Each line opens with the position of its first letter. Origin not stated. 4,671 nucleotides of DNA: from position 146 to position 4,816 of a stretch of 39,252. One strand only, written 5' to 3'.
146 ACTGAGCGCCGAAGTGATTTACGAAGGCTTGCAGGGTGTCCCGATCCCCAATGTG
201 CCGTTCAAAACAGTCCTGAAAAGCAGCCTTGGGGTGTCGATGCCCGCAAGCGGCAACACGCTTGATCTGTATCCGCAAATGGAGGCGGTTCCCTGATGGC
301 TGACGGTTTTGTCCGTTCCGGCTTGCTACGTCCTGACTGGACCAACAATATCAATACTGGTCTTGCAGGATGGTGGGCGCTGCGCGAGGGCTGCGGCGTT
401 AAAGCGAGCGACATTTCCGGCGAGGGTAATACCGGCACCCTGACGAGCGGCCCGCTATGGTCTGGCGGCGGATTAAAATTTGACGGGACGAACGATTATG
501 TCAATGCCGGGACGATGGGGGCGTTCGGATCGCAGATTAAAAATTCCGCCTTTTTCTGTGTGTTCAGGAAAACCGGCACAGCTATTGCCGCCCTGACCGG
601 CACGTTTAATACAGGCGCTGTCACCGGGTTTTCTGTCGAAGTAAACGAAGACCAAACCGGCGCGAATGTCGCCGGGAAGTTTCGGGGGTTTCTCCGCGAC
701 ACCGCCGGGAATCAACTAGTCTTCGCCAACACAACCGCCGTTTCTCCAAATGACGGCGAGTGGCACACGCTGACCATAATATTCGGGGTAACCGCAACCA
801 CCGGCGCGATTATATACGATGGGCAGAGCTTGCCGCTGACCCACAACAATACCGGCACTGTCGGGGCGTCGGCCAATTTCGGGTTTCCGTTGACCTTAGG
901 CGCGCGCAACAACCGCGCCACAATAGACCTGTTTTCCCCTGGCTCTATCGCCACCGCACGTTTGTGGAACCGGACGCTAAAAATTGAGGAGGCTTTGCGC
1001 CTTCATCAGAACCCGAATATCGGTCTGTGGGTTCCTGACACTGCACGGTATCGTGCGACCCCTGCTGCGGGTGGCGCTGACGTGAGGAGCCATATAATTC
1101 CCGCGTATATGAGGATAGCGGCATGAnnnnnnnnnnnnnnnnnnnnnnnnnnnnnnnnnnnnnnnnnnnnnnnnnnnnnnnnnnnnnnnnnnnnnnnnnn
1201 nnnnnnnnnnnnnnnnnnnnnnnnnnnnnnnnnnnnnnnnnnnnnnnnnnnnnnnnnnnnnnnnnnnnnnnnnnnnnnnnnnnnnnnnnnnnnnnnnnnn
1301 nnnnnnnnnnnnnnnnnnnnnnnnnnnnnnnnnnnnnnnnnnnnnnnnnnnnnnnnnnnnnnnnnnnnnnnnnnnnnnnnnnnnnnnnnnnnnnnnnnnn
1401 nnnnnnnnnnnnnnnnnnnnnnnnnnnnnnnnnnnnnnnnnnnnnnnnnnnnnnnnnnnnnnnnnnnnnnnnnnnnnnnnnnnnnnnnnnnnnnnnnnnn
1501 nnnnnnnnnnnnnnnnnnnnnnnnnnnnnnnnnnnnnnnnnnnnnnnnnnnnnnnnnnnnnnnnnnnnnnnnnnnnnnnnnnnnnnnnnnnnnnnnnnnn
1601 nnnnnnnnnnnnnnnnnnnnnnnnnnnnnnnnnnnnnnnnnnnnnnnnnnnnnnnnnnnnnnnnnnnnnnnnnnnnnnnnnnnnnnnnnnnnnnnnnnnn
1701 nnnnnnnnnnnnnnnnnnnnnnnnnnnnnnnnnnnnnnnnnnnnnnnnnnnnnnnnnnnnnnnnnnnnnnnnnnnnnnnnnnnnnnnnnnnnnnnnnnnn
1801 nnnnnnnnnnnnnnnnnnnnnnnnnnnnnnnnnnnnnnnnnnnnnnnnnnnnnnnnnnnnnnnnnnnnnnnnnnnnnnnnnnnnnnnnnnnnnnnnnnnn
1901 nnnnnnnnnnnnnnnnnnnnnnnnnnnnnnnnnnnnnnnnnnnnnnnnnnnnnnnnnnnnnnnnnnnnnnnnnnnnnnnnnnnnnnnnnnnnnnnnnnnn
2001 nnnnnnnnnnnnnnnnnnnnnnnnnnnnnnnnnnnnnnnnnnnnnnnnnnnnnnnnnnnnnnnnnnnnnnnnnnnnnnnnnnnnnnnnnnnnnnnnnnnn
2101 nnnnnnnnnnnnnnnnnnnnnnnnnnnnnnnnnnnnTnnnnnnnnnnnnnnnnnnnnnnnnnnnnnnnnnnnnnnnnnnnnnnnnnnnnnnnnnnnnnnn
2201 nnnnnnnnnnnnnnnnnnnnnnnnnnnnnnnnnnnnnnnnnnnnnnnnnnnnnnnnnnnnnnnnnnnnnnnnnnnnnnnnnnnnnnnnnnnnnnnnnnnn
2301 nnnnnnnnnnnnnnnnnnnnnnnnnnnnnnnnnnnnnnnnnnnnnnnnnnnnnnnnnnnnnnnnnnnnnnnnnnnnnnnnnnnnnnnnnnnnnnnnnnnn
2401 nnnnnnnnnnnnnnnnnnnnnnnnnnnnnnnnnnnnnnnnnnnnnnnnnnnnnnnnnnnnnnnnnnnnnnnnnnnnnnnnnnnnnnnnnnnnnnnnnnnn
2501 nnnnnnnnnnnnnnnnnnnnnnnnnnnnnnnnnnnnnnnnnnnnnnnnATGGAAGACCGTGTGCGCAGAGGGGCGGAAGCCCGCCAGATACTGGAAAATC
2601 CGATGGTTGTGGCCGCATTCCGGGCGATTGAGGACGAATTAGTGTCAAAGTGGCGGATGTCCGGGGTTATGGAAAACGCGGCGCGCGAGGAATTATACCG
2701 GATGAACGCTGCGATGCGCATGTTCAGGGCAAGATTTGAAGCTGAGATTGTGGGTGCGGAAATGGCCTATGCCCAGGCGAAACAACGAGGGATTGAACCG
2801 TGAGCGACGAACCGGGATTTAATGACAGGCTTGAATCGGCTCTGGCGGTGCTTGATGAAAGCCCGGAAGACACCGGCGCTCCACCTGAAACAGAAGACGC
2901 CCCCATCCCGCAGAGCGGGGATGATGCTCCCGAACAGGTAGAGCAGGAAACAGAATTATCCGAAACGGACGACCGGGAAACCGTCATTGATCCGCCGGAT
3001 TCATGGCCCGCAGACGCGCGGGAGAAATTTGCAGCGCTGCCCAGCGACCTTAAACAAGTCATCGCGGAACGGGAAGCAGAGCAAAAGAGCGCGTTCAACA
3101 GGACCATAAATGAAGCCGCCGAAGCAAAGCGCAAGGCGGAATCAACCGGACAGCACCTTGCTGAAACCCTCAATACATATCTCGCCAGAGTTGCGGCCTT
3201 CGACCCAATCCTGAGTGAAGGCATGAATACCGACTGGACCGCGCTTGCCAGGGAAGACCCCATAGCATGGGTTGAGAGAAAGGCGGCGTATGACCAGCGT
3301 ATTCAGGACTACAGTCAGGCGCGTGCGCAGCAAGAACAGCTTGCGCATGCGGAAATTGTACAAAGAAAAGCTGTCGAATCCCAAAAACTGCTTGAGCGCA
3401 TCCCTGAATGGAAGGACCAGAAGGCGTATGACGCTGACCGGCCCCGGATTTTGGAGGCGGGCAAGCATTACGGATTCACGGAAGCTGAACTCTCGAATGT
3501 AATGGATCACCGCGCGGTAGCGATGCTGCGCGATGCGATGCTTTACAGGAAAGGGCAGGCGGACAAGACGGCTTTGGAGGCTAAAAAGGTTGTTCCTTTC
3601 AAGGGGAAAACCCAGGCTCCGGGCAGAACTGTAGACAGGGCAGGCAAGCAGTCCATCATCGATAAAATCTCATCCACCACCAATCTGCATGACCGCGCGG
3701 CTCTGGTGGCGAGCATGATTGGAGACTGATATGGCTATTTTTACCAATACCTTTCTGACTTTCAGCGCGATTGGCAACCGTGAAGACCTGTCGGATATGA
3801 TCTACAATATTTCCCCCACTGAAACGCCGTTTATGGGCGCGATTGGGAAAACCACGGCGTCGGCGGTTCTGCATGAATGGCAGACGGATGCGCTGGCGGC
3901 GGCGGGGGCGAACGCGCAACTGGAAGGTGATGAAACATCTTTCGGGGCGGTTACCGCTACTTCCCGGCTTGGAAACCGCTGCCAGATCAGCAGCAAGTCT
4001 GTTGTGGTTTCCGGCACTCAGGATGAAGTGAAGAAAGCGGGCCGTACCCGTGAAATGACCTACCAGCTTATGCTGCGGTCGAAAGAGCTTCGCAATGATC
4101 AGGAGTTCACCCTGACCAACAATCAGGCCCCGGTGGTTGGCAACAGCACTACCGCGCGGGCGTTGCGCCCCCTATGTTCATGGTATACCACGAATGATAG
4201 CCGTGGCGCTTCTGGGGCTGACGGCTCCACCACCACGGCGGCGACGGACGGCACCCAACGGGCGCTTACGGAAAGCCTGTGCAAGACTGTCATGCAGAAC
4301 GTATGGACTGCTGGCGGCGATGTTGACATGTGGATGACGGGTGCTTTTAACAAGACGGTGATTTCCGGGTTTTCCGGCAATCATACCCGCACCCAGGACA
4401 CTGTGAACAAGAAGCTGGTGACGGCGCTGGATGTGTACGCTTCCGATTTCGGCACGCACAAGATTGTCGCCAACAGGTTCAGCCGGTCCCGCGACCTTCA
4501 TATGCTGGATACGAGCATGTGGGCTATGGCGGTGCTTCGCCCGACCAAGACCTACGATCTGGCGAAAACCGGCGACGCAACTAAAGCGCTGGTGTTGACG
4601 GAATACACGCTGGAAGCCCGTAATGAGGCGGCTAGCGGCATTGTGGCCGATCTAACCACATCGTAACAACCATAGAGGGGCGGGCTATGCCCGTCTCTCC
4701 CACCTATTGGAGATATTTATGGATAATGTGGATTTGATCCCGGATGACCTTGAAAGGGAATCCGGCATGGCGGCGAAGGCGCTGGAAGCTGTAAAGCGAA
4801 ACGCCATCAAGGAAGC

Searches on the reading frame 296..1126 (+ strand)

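Call 7: search_protein_families(library=phrogs, proteins=[window:296-1126:+], max_evalue=0.001)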
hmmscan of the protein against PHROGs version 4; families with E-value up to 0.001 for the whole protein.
window:296-1126:+ (276 aa): 1 family
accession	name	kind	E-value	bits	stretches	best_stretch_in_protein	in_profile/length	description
phrog_24074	-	unknown function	0.00016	21.1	1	31-165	157-288/892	-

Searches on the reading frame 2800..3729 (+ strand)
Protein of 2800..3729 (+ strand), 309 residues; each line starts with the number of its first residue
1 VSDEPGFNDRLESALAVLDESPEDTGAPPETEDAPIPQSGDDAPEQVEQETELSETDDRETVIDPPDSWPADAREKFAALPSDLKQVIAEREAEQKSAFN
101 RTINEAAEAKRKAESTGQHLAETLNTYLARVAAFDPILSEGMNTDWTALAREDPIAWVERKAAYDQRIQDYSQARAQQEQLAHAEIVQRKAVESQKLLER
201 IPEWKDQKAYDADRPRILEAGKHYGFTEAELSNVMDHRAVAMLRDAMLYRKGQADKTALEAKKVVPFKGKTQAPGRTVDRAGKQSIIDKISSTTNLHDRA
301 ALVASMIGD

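Call 7: search_protein_families(library=phrogs, proteins=[window:2800-3729:+], max_evalue=0.001)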
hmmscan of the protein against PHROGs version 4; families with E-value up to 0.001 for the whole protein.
window:2800-3729:+ (309 aa): 2 families
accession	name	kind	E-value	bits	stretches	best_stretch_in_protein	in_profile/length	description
phrog_3927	-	head and packaging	5.1e-19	70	1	103-304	126-339/342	head scaffolding protein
phrog_9013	-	head and packaging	2e-11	44.8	1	22-290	77-349/365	head scaffolding protein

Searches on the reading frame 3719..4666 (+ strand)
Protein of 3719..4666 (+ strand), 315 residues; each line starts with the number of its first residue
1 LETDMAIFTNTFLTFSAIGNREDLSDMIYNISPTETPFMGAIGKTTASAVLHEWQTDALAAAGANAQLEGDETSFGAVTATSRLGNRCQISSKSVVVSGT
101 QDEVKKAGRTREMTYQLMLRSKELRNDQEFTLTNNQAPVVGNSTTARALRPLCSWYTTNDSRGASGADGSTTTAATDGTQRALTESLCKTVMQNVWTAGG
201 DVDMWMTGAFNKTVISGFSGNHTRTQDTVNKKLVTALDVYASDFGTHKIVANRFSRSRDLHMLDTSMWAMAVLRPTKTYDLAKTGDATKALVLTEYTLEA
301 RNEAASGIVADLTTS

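Call 7: search_protein_families(library=phrogs, proteins=[window:3719-4666:+], max_evalue=0.001)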
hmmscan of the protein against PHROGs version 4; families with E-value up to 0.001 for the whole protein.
window:3719-4666:+ (315 aa): 2 families
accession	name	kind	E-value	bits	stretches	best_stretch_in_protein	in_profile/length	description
phrog_1328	-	head and packaging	6.7e-98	330.3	1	5-314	3-308/583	major head protein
phrog_29786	-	head and packaging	2.6e-07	31.5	1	194-309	4-123/132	major head protein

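Call 99: search_dna_similar(query=window:3719-4666:+, collection=phages, mode=protein, max_rows=12)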
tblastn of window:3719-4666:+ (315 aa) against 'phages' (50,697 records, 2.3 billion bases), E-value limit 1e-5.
Records with a match: 308; places in all: 328; records where one place covers at least 80% of the query: 264.
Best place of each record, by identity: <60% 308.
By first word of the organism name: Pseudomonas 105; Escherichia 93; Vibrio 19; Aeromonas 11; Caudoviricetes 10; Mycobacterium 9; Proteus 8; Sulfitobacter 7; Cronobacter 7; Salmonella 7; and 19 more.
By host as written in the record: Escherichia coli 51; Pseudomonas aeruginosa 39; - 30; Pseudomonas aeruginosa PAO1 16; Aeromonas hydrophila 9; Mycobacterium smegmatis mc2 155 8; Pseudomonas sp. 7; Sulfitobacter sp. CB2047 6; and 89 more.
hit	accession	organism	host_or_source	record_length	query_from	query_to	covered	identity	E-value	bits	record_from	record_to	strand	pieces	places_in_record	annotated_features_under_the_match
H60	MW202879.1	Caudoviricetes sp.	Manatee Spring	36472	5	315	99%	50.6%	2e-79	268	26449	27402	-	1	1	major capsid protein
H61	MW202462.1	Caudoviricetes sp.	Manatee Spring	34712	11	312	96%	49.7%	3e-75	256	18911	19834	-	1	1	major capsid protein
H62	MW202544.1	Bacteriophage sp.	Manatee Spring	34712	11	312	96%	49.7%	3e-75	256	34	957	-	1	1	major capsid protein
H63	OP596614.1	Bradyrhizobium phage ppBeUSDA76-2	Bradyrhizobium elkanii USDA 76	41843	3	315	99%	46.4%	3e-68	236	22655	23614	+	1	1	DUF5309 domain-containing protein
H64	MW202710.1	Caudoviricetes sp.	Manatee Spring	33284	11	313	96%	47.8%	9e-69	238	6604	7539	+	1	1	major capsid protein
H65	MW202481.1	Caudoviricetes sp.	Manatee Spring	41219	11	312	96%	47.0%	4e-69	238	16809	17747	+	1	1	major capsid protein | hypothetical protein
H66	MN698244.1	Pelagibacter phage HTVC106P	Candidatus Pelagibacter sp. HTCC7211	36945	12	315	97%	46.0%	4e-66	230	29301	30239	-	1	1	head protein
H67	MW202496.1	Caudoviricetes sp.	Manatee Spring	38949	5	315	99%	44.4%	9e-63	220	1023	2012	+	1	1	major capsid protein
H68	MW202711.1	Caudoviricetes sp.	Manatee Spring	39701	5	315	99%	43.8%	2e-62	219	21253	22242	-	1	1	major capsid protein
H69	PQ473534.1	Pseudomonas phage JB8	Pseudomonas sp.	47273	4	313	98%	43.2%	3e-59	210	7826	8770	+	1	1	capsid and scaffold protein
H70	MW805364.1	Octadecabacter Antarctic DB virus 2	Octadecabacter sp. strain IceBac 430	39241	5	311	97%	42.7%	2e-55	199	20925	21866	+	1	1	major capsid protein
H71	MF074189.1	Sinorhizobium phage phiM5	Sinorhizobium meliloti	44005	21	312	93%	44.7%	4e-60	213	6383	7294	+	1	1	major capsid protein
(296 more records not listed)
